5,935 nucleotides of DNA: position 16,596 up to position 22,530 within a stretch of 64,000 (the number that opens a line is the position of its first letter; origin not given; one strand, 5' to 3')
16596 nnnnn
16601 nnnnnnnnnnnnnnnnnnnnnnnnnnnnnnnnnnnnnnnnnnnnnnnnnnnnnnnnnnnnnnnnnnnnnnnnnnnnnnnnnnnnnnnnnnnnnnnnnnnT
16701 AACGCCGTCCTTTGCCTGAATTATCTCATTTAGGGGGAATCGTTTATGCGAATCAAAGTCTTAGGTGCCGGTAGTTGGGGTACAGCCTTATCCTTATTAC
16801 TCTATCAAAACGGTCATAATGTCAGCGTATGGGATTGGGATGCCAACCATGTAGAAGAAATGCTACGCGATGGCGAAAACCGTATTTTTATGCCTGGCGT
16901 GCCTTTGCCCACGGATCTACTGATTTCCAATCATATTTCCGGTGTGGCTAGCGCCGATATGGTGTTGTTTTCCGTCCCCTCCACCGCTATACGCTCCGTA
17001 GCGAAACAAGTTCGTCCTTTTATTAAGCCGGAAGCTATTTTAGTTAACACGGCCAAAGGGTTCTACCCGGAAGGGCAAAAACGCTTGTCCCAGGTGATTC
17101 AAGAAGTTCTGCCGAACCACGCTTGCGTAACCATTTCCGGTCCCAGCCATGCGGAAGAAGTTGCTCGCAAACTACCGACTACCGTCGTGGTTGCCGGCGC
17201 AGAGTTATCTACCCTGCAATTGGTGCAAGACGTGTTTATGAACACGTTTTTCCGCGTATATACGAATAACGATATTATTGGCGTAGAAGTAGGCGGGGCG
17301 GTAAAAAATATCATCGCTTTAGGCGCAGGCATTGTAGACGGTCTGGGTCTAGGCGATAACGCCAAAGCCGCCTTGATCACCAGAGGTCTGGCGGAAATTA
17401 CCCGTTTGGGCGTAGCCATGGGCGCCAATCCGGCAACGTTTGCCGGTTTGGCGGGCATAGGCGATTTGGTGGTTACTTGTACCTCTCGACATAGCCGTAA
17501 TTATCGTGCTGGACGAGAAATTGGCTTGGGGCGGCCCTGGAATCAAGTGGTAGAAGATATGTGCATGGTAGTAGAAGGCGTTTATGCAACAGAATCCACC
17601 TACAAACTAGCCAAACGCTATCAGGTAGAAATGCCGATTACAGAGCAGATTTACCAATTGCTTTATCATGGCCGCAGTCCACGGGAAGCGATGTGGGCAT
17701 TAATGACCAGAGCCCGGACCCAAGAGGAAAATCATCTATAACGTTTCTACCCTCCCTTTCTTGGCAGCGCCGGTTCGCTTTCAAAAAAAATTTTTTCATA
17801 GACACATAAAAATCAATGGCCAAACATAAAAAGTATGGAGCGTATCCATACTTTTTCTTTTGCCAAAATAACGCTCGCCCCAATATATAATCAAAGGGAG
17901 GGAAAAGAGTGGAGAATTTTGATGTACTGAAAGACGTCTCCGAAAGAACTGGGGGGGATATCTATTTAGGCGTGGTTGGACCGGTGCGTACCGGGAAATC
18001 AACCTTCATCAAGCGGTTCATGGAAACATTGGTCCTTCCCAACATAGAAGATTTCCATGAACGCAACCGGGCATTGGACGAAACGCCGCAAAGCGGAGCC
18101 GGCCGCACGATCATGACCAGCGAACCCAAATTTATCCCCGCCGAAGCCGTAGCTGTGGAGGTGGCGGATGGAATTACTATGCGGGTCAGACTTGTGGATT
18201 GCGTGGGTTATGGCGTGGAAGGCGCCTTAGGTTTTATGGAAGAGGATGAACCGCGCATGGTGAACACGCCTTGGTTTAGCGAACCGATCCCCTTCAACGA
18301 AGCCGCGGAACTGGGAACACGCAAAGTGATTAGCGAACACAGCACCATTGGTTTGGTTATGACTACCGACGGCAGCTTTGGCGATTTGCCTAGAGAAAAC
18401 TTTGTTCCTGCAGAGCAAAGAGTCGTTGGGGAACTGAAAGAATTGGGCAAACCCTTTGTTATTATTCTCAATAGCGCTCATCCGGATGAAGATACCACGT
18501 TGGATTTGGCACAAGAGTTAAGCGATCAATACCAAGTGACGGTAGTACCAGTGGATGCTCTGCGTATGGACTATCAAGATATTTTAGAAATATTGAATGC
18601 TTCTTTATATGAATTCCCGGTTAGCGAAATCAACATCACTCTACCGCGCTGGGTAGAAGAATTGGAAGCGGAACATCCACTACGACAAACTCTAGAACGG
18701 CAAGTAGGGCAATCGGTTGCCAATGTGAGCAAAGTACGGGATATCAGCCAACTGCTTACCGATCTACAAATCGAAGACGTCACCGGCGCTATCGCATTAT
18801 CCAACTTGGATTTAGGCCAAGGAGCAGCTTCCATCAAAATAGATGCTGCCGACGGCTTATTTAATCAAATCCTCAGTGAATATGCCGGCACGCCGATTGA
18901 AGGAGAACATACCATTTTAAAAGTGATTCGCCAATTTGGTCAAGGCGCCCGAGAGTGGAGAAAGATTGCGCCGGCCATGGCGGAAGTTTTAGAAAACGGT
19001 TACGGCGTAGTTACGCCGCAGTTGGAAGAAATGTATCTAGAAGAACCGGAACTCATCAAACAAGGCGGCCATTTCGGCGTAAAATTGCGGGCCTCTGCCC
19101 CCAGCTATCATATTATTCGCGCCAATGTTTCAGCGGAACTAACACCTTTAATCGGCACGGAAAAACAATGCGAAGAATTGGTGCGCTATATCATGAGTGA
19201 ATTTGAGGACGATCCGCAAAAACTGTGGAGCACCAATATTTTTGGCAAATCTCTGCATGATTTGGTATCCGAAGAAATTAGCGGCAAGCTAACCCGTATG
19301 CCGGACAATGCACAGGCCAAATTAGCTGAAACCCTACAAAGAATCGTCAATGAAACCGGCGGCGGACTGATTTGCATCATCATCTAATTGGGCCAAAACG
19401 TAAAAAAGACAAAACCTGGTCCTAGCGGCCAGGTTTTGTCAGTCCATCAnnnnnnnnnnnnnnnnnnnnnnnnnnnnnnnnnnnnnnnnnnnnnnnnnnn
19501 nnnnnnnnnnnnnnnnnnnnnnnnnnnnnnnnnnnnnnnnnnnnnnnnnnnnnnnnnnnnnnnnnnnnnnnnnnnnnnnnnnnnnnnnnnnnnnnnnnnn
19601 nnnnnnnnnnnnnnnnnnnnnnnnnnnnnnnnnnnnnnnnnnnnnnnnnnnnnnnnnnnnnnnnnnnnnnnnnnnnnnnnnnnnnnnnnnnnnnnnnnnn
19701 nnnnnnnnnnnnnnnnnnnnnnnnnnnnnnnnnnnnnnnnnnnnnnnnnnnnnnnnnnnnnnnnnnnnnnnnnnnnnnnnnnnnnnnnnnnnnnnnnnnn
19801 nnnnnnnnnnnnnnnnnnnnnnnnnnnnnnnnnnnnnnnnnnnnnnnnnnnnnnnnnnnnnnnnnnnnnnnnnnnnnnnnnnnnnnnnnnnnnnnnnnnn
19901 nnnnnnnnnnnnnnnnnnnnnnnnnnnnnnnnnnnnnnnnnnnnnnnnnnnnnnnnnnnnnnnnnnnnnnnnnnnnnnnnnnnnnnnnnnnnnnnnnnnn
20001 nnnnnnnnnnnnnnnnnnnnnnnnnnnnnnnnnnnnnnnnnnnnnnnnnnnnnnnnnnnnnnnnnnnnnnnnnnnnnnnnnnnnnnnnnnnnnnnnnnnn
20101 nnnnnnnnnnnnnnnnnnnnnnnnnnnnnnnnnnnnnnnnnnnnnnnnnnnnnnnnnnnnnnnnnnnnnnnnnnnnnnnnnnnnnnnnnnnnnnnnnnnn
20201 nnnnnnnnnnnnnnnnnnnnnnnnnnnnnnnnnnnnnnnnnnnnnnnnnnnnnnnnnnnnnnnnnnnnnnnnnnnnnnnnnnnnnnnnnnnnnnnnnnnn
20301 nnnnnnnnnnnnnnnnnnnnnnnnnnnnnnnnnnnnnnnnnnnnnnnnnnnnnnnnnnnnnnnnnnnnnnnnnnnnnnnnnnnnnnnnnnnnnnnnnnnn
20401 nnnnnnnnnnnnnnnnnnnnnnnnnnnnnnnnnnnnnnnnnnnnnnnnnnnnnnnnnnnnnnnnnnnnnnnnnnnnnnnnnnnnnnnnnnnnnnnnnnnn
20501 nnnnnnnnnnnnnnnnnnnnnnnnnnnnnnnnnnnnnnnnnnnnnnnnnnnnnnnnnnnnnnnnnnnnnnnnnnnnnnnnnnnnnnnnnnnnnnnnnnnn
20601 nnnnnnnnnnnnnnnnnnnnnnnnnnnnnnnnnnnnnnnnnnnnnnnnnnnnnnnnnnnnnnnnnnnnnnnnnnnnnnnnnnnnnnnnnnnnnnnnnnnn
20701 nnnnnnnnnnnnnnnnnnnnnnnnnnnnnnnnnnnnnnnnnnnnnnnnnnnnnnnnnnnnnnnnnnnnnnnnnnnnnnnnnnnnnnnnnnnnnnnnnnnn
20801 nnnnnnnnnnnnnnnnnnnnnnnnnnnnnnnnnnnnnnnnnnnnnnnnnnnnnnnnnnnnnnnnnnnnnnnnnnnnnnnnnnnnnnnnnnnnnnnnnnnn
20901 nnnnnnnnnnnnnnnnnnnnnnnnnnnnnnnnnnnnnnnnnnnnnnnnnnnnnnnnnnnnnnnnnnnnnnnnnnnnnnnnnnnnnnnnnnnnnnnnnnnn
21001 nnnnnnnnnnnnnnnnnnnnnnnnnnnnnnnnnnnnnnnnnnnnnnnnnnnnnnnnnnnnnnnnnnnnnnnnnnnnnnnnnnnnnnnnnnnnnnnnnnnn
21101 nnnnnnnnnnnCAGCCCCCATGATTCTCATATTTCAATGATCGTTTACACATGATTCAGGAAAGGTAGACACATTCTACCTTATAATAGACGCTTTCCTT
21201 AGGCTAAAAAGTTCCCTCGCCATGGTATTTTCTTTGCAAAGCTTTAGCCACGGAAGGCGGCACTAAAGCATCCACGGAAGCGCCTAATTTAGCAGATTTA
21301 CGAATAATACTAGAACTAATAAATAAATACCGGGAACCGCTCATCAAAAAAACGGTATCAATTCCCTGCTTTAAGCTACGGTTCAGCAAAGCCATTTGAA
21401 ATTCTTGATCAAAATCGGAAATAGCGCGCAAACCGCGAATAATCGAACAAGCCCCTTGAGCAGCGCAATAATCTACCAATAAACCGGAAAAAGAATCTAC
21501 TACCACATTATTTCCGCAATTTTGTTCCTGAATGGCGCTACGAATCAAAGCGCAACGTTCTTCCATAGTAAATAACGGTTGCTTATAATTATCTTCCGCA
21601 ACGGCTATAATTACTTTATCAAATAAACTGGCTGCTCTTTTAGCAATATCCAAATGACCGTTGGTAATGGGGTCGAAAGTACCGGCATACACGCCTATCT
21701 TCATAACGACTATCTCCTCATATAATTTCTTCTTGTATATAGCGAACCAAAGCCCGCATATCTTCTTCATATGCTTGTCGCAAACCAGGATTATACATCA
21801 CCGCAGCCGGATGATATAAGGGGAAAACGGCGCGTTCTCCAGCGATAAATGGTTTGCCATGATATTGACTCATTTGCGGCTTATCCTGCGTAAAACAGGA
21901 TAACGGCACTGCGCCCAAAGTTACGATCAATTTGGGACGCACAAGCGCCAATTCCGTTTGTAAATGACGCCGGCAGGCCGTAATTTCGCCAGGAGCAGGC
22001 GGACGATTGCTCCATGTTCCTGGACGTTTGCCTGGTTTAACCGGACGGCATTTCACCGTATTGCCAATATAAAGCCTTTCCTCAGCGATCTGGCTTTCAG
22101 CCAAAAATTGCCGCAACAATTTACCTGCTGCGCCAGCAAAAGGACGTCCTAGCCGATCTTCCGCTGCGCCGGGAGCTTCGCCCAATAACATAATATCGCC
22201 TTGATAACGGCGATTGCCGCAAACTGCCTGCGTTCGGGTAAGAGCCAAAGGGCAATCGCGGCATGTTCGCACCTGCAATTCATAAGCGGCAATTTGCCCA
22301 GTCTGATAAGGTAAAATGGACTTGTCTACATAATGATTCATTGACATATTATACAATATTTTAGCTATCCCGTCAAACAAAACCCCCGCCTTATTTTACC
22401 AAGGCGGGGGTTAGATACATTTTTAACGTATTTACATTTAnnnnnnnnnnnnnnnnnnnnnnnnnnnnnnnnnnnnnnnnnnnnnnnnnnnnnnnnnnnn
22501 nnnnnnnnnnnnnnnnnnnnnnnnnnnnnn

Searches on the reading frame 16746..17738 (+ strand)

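Call 54: search_protein_families(library=pfam, proteins=[window:16746-17738:+], max_evalue=0.000001)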
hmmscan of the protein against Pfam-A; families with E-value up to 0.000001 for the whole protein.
window:16746-17738:+ (331 aa): 5 families
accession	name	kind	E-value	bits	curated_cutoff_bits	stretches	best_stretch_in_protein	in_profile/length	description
PF07479.19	NAD_Gly3P_dh_C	-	3.7e-59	199.4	25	1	176-316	1-141/142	NAD-dependent glycerol-3-phosphate dehydrogenase C-terminus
PF01210.29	NAD_Gly3P_dh_N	-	2.7e-46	157.9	23.1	1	3-152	2-153/158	NAD-dependent glycerol-3-phosphate dehydrogenase N-terminus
PF20618.3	GPD_NAD_C_bact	-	1.7e-20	73.8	27.6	1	236-302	1-66/66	Bacterial GPD, NAD-dependent C-terminal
PF02558.23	ApbA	-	2.5e-08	34.1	22.2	1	3-103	1-100/150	Ketopantoate reductase PanE/ApbA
PF03446.21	NAD_binding_2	-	1.5e-07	32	21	1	3-164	2-149/161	NAD binding domain of 6-phosphogluconate dehydrogenase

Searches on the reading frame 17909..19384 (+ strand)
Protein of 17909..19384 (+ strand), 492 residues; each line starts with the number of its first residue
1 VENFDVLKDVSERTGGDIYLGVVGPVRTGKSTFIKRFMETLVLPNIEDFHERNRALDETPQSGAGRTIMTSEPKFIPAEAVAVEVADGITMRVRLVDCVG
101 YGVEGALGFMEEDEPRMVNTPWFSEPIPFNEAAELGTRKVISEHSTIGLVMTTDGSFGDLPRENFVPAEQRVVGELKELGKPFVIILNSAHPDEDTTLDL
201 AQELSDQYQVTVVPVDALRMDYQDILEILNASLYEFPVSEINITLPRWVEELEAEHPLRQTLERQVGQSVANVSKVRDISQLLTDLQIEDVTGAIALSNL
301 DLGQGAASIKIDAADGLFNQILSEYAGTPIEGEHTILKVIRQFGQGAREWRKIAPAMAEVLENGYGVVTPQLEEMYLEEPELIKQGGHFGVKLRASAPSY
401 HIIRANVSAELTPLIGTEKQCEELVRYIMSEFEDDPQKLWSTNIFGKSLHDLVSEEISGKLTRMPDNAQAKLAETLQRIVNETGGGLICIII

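Call 54: search_protein_families(library=pfam, proteins=[window:17909-19384:+], max_evalue=0.000001)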
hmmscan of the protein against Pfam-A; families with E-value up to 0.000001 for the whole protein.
window:17909-19384:+ (492 aa): 3 families
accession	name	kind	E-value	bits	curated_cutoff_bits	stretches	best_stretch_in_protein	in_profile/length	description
PF09547.16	SpoIVA_ATPase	-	6.9e-113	376.3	26.6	1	1-237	1-237/237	Stage IV sporulation protein A, ATPase domain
PF20438.3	SpoIVA_middle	-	7.2e-60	202.6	25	1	238-416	1-179/179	Stage IV sporulation protein A, middle domain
PF20439.3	SpoIVA_C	-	2e-34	118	25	1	417-492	1-76/76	Sporulation stage IV protein A, C-terminal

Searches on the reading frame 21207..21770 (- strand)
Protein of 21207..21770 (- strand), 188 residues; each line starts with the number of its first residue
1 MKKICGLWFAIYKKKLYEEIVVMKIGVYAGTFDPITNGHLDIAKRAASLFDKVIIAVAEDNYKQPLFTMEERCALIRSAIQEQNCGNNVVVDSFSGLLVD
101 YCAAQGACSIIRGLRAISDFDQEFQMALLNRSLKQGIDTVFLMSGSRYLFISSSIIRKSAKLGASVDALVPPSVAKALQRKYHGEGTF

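Call 54: search_protein_families(library=pfam, proteins=[window:21207-21770:-], max_evalue=0.000001)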
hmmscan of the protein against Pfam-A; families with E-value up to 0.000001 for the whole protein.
window:21207-21770:- (188 aa): 1 family
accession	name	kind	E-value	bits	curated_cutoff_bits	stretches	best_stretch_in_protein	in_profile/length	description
PF01467.32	CTP_transf_like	-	6.9e-28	97.9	21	1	27-158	1-132/133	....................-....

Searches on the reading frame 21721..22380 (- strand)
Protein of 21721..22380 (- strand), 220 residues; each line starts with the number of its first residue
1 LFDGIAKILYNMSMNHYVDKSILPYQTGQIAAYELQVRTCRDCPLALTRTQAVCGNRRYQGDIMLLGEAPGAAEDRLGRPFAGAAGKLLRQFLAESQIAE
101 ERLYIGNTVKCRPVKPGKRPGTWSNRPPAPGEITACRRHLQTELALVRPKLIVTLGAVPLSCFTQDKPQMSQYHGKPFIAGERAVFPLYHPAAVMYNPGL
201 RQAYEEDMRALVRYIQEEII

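Call 54: search_protein_families(library=pfam, proteins=[window:21721-22380:-], max_evalue=0.000001)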
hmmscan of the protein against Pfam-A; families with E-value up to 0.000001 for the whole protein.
window:21721-22380:- (220 aa): 1 family
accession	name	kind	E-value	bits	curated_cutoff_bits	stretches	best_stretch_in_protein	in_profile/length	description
PF03167.25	UDG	-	3.5e-33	115.1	24.3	1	61-205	8-133/141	Uracil DNA glycosylase superfamily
